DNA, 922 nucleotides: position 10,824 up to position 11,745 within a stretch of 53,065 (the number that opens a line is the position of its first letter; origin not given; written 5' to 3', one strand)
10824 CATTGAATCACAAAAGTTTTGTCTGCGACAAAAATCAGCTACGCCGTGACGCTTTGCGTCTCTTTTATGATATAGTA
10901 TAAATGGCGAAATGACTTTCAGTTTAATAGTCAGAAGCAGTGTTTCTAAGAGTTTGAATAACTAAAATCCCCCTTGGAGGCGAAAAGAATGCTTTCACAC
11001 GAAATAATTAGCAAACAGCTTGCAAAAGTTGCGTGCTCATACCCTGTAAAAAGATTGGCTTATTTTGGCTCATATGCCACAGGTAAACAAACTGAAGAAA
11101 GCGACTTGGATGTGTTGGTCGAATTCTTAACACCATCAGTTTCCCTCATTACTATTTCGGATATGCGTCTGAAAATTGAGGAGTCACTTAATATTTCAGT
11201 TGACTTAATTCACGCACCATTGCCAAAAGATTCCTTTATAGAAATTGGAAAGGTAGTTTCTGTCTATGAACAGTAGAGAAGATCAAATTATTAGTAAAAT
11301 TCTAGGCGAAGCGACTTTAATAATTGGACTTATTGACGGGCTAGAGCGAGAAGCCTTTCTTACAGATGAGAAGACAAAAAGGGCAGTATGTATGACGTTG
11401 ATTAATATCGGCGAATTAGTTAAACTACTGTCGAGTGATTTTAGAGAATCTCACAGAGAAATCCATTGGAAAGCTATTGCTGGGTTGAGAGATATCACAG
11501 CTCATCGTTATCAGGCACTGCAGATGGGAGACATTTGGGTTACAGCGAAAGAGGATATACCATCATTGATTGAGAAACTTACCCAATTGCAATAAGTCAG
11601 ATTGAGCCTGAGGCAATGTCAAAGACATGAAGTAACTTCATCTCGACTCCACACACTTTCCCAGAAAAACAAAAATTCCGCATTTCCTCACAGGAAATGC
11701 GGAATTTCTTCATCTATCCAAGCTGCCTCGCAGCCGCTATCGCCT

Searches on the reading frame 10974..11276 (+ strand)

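Call 106: search_protein_families(library=pfam, proteins=[window:10974-11276:+], max_evalue=0.001)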
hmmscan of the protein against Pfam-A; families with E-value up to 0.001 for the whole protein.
window:10974-11276:+ (100 aa): 3 families
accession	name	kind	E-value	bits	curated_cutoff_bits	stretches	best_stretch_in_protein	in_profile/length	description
PF01909.29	NTP_transf_2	-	8.9e-11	42.5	21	1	14-86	2-75/93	Nucleotidyltransferase domain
PF18765.7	Polbeta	-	4.4e-08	33.6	26.9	1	15-81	2-69/93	Polymerase beta, Nucleotidyltransferase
PF22600.2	MTPAP-like_central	-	0.00062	20.3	27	1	12-56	29-70/139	Poly(A) RNA polymerase, mitochondrial-like, central palm domain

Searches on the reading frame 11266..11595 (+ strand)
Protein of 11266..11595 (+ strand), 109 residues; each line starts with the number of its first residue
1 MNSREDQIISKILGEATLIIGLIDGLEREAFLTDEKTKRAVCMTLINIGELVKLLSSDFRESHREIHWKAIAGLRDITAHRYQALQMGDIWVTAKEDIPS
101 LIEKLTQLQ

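Call 106: search_protein_families(library=pfam, proteins=[window:11266-11595:+], max_evalue=0.001)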
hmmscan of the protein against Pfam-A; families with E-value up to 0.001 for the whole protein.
window:11266-11595:+ (109 aa): 1 family
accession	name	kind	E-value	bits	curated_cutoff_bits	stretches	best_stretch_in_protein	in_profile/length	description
PF01934.22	HepT-like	-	2.8e-20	72.6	23.5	1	15-107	4-119/120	Ribonuclease HepT-like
